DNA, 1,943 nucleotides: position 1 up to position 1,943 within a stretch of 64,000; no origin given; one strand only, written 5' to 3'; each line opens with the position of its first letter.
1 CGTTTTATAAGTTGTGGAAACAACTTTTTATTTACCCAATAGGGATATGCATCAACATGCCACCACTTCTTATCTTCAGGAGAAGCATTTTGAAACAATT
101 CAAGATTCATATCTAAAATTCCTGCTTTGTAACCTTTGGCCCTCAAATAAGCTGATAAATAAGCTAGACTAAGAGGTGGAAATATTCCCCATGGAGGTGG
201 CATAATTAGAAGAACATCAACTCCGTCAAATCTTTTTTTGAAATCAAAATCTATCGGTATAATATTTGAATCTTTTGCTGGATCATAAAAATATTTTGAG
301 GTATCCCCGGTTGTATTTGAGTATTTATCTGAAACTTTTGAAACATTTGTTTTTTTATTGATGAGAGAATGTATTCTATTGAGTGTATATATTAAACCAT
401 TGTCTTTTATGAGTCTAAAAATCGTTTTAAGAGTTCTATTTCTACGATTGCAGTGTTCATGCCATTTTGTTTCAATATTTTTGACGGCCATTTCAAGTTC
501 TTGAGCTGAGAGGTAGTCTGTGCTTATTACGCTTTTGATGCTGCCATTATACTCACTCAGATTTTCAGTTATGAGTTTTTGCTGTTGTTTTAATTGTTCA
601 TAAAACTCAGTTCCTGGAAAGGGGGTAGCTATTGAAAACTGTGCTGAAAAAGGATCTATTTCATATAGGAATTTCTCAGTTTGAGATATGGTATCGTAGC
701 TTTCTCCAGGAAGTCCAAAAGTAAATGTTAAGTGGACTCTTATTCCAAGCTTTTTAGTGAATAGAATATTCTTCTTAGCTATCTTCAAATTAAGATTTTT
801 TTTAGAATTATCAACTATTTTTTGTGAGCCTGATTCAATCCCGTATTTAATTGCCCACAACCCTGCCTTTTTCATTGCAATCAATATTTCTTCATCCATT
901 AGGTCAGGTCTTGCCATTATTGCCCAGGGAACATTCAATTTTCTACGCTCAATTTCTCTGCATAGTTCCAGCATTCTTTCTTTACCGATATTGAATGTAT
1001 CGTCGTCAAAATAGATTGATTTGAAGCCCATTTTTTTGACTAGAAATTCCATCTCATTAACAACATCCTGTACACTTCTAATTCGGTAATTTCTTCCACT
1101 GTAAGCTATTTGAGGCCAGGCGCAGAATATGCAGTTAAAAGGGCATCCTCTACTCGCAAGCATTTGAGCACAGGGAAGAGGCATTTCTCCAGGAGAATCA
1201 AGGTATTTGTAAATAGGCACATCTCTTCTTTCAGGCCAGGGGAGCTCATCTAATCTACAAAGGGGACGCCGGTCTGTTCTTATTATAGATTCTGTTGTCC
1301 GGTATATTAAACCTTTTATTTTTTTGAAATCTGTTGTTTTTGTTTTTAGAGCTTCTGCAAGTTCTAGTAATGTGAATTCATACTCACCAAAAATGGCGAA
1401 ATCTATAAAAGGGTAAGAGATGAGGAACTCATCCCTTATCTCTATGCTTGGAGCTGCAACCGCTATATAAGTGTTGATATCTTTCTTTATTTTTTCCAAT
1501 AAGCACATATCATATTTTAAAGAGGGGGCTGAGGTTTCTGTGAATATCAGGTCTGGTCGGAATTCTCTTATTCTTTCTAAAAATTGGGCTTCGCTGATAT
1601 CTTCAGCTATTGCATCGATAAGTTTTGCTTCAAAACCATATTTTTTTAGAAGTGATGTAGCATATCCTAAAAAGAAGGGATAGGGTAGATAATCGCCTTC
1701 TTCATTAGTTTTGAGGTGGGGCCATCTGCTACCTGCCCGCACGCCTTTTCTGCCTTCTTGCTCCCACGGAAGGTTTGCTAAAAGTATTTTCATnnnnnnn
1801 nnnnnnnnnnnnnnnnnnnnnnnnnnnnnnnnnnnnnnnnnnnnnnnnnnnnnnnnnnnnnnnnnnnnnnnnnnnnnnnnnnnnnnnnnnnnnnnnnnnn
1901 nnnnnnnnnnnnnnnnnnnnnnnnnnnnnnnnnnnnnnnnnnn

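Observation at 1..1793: Tandem fusion of two cobalamin-binding radical SAM modules in one ORF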

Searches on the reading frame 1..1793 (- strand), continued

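Call 19: find_encoding_contigs(protein=P0012, flank=10000, max_places=1)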
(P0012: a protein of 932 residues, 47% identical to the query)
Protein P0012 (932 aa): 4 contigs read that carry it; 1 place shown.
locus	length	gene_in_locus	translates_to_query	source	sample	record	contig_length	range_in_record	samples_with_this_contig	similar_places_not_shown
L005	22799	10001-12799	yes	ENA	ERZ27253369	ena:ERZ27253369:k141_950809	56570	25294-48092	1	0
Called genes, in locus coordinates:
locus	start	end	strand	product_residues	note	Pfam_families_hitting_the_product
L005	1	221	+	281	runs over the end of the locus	PF01261:AP_endonuc_2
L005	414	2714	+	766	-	PF00133:tRNA-synt_1, PF01406:tRNA-synt_1e (faint), PF09334:tRNA-synt_1g, PF13603:tRNA-synt_1_2, PF00133:tRNA-synt_1, PF09334:tRNA-synt_1g (weak), PF08264:Anticodon_1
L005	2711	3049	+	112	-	PF14520:HHH_5 (faint), PF12836:HHH_3, PF00633:HHH (weak)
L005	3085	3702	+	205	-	PF01618:MotA_ExbB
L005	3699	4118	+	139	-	PF02472:ExbD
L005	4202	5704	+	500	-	PF13567:DUF4131, PF03772:Competence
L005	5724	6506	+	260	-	PF01061:ABC2_membrane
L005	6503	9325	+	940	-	PF00005:ABC_tran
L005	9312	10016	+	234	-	-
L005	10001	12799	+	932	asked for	PF19864:Radical_SAM_N2 (faint), PF04055:Radical_SAM, PF02310:B12-binding, PF04055:Radical_SAM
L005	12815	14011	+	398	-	PF04055:Radical_SAM, PF13186:SPASM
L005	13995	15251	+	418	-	PF04055:Radical_SAM, PF13186:SPASM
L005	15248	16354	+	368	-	PF04055:Radical_SAM, PF13186:SPASM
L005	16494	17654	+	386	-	PF13439:Glyco_transf_4, PF13579:Glyco_trans_4_4, PF00534:Glycos_transf_1, PF13692:Glyco_trans_1_4, PF13524:Glyco_trans_1_2 (faint)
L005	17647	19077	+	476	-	PF00884:Sulfatase, PF01663:Phosphodiest (weak), PF16347:SGSH_C (weak)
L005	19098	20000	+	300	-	PF00535:Glycos_transf_2, PF13641:Glyco_tranf_2_3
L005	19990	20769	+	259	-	PF13847:Methyltransf_31, PF08241:Methyltransf_11, PF08242:Methyltransf_12, PF13489:Methyltransf_23, PF13649:Methyltransf_25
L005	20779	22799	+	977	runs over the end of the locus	PF03901:Glyco_transf_22, PF13231:PMT_2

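Call 20: find_encoding_contigs(protein=P0014, flank=10000, max_places=1)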
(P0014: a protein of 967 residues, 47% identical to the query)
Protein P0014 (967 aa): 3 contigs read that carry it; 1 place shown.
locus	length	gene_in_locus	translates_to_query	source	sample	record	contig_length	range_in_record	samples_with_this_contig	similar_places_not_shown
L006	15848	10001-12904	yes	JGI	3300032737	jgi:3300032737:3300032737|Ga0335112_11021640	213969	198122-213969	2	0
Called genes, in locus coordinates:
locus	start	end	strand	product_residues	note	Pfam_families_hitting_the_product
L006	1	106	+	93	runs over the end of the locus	-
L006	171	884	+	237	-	PF14907:NTP_transf_5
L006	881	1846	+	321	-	PF04055:Radical_SAM, PF13353:Fer4_12 (faint)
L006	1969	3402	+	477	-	PF02310:B12-binding, PF19864:Radical_SAM_N2 (faint), PF04055:Radical_SAM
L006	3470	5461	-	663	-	PF02366:PMT (weak)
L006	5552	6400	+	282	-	PF00535:Glycos_transf_2, PF13641:Glyco_tranf_2_3, PF13632:Glyco_trans_2_3 (faint)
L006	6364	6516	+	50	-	-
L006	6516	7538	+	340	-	PF00657:Lipase_GDSL (weak), PF13472:Lipase_GDSL_2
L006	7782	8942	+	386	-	PF13439:Glyco_transf_4, PF13579:Glyco_trans_4_4 (faint), PF00534:Glycos_transf_1, PF13692:Glyco_trans_1_4, PF13524:Glyco_trans_1_2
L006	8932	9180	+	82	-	-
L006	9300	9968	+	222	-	-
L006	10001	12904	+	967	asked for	PF04055:Radical_SAM, PF02310:B12-binding (weak), PF04055:Radical_SAM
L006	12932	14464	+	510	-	PF02310:B12-binding (weak), PF19864:Radical_SAM_N2 (weak), PF04055:Radical_SAM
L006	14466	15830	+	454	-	PF02310:B12-binding, PF04055:Radical_SAM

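Call 21: find_encoding_contigs(protein=P0006, flank=10000, max_places=1)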
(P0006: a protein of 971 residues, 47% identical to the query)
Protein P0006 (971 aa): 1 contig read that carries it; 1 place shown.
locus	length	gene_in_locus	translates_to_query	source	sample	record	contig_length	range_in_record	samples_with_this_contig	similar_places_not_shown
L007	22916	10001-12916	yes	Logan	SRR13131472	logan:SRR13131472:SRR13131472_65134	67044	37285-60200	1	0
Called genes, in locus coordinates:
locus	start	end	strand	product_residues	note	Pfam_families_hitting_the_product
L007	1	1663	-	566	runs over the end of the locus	-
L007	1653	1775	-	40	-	-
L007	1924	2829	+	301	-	PF05401:NodS (weak), PF13489:Methyltransf_23, PF00398:RrnaAD (weak), PF01209:Ubie_methyltran, PF13847:Methyltransf_31, PF08241:Methyltransf_11, PF08242:Methyltransf_12, PF13649:Methyltransf_25, +1 more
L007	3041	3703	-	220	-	PF00117:GATase, PF07685:GATase_3 (weak), PF07722:Peptidase_C26 (weak)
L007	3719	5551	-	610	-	PF00733:Asn_synthase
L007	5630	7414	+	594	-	PF13522:GATase_6, PF13537:GATase_7, PF00733:Asn_synthase, PF06508:QueC (weak)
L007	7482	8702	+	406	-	PF03446:NAD_binding_2, PF03721:UDPG_MGDP_dh_N, PF00984:UDPG_MGDP_dh, PF03720:UDPG_MGDP_dh_C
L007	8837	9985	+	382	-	PF13439:Glyco_transf_4 (faint), PF00534:Glycos_transf_1, PF13692:Glyco_trans_1_4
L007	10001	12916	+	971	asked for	PF04055:Radical_SAM, PF02310:B12-binding, PF04055:Radical_SAM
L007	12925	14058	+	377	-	PF04055:Radical_SAM, PF13186:SPASM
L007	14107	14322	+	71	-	-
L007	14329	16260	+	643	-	PF01663:Phosphodiest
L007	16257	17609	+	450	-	PF00884:Sulfatase, PF01663:Phosphodiest (faint)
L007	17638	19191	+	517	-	PF00884:Sulfatase, PF01663:Phosphodiest (weak), PF02995:DUF229 (faint), PF01663:Phosphodiest (weak)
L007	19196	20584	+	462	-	PF00884:Sulfatase, PF01663:Phosphodiest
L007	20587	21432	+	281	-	PF01507:PAPS_reduct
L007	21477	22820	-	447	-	PF00884:Sulfatase, PF01663:Phosphodiest (weak), PF16347:SGSH_C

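Call 32: search_protein_families(library=pfam, proteins=[L004:13001-15916:+, L004:5293-7302:+, L001:16737-17924:-], max_evalue=0.01)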
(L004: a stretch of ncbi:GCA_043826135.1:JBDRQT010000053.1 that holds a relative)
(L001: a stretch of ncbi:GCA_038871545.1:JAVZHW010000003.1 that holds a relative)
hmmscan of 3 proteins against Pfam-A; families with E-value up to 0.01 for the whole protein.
L004:13001-15916:+ (971 aa): 3 families
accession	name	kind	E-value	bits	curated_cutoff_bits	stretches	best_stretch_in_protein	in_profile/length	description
PF04055.27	Radical_SAM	-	6.5e-34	117.9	29.5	2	718-879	3-166/166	Radical SAM superfamily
PF02310.24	B12-binding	-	3.1e-12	46.8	32.1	2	38-143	13-117/121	B12 binding domain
PF19864.5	Radical_SAM_N2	-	0.00019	21.3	29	1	611-662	79-127/151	Radical SAM proteins, N-terminal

L004:5293-7302:+ (669 aa): 1 family
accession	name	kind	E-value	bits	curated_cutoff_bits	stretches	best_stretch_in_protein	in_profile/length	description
PF04055.27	Radical_SAM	-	1e-13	52.2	29.5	1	320-487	6-159/166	Radical SAM superfamily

L001:16737-17924:- (395 aa): 1 family
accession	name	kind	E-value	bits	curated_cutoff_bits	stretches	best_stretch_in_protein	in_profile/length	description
PF14524.12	Wzt_C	-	1e-23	84.3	30.4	1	256-383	8-142/143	Wzt C-terminal domain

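Call 33: search_solved_structures(query=P0001, max_evalue=0.001)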
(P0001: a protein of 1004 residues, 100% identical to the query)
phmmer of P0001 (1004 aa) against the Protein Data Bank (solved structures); distinct sequences matched with E-value up to 0.001: 8.
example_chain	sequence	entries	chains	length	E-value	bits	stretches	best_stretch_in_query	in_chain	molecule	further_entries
6fd2_B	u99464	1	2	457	1.2e-27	99.5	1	209-448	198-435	Putative apramycin biosynthetic oxidoreductase 4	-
9ccb_A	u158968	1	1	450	3e-16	61.8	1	102-403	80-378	Radical SAM core domain-containing protein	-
4jc0_A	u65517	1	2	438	2e-12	49.1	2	850-909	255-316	Ribosomal protein S12 methylthiotransferase RimO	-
2qgq_A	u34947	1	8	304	2.9e-12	48.6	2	850-909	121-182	Protein TM_1862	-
6wte_A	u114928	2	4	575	3.6e-08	35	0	210-289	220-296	B12-binding domain-containing protein | Tryptophan-C2-methyltransferase containing B12-binding domain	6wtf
7kdx_A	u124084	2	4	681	7.4e-08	34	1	38-279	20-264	Methyltransferase TokK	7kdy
5ul2_A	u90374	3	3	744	2.6e-06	28.9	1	603-910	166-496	OxsB protein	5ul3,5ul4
9n1b_A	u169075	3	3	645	3e-05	25.4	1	136-291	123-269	Radical SAM protein | Radical SAM enzyme CysS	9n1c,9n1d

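Call 47: find_related_loci(query=A2, collection=genome_contigs, flank=10000)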
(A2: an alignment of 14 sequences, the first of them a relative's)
Query A2 (1004 aa) in genome_contigs; peptide patterns used: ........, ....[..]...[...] (x = any residue, [..] = any of these).
600 stretches matched a pattern (row limit reached: there are more); 582 encode a relative of the query (tblastn E <= 1e-3); the best 80 are kept; 80 distinct loci.
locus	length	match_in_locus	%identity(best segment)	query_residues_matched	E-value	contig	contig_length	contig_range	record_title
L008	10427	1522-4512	69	1-992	0e+0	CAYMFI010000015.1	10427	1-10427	MAG TPA_asm: uncultured Methanosarcinales archaeon isolate binchicken_co387_191 genome assembly, contig: NODE_8492_lengt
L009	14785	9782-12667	44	1-987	0e+0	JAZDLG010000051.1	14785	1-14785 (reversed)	MAG: Candidatus Omnitrophota bacterium isolate MEGAHIT-group-0.580 k141_19533306, whole genome shotgun sequence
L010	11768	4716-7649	44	1-987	0e+0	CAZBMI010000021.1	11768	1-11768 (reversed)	MAG TPA_asm: uncultured Planctomycetia bacterium isolate binchicken_co77_39 genome assembly, contig: NODE_6352_length_11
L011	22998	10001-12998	56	1-987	5e-176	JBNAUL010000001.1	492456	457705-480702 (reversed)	MAG: Candidatus Woesearchaeota archaeon isolate Kamch4342-D-MF-011 bin55.fa-1, whole genome shotgun sequence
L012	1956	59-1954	46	2-913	0e+0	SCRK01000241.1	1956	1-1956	MAG: bacterium isolate FW104_bin.10 FW104_bin.10-11543, whole genome shotgun sequence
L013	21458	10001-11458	54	1-906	3e-168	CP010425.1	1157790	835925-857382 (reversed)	Archaeon GW2011_AR15 chromosome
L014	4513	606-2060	54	1-906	1e-170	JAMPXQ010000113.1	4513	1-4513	MAG: Candidatus Woesearchaeota archaeon isolate R2F_R2FSRR_metabat.41 R2F_C12372, whole genome shotgun sequence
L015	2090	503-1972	53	1-912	1e-177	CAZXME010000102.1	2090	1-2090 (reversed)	MAG TPA_asm: uncultured Methanosarcinales archaeon isolate SRP191223_co1_28 genome assembly, contig: NODE_97921_length_2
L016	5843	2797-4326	52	1-912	1e-165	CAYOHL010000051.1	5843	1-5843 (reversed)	MAG TPA_asm: uncultured Methanosarcinales archaeon isolate SRP098346_co1_180 genome assembly, contig: NODE_19980_length_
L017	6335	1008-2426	54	1-909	2e-159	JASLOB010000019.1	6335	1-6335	MAG: Candidatus Nanoarchaeia archaeon isolate Arabian11_MAG_25 c_000001395537, whole genome shotgun sequence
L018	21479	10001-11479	50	1-906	6e-157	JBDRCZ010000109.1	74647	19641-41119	MAG: Candidatus Omnitrophota bacterium isolate MEGAHIT-group-1.222 k141_3239321, whole genome shotgun sequence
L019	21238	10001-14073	51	2-988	1e-156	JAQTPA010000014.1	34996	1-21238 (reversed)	MAG: Candidatus Omnitrophota bacterium isolate STB_105 NODE_2559_length_34996_cov_19.711778_Sandtown_B, whole genome sho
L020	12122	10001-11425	53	1-912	4e-155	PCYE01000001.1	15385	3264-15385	MAG: Candidatus Woesearchaeota archaeon CG10_big_fil_rev_8_21_14_0_10_33_12 CG10_8_21_14_0.10_scaffold_3656_c, whole gen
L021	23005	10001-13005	49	1-980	9e-155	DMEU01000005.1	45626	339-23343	MAG TPA_asm: Candidatus Omnitrophota bacterium isolate UBA9636 contig_629, whole genome shotgun sequence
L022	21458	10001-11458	52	1-908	5e-155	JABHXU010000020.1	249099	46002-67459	MAG: archaeon isolate SI047_bin43 k141_56506, whole genome shotgun sequence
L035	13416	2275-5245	51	1-987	7e-149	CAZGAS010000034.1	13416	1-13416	MAG TPA_asm: uncultured Planctomycetia bacterium isolate SRP191223_co1_21 genome assembly, contig: NODE_4996_length_1341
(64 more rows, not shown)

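Call 49: search_protein_representatives(protein=P0001)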
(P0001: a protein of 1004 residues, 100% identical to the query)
Query: 1004 residues. Proteins with E-value up to 0.001 (for the whole library): 61816; up to 1e-10: 39603; up to 1e-30: 10039. The best 150 are listed.
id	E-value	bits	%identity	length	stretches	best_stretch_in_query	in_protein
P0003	0.0e+00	1638.9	69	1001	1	1-992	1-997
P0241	0.0e+00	1245.1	36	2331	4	524-987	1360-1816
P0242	0.0e+00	1170.5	37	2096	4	521-989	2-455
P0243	0.0e+00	1087.2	35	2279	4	519-982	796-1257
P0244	0.0e+00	1016.4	39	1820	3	526-989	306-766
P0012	2.5e-282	955.9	49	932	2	1-460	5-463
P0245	1.2e-281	953.7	47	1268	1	2-984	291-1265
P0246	1.6e-279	946.6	34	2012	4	481-987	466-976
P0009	2.9e-275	932.5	48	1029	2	1-480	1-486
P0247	8.1e-273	924.4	48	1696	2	2-479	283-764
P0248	2.6e-266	902.8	38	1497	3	522-987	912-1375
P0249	9.6e-265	897.6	38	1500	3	526-980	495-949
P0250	4.8e-260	882.1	35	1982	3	524-988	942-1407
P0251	2.7e-254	863.1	47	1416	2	1-402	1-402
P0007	4.6e-254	862.3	47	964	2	1-484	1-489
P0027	6.6e-167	573.8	51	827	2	1-481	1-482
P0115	6.6e-156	537.4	55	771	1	2-476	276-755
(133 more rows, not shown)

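Call 56: find_homologous_proteins(query=L005:9312-10013:+)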
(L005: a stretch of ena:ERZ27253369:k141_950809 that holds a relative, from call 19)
Query L005:9312-10013:+ (234 aa): 3 proteins with E <= 0.001 among 353 candidates.
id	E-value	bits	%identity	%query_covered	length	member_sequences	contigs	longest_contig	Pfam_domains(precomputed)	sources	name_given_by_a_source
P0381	3.1e-160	549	100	100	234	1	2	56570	-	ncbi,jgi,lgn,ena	-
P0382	7.1e-107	374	70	97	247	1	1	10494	-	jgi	-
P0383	6.4e-103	361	70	90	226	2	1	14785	-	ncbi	ncbi:MAG: hypothetical protein V1840_03560 [Candidatus Omnitrophota bacterium]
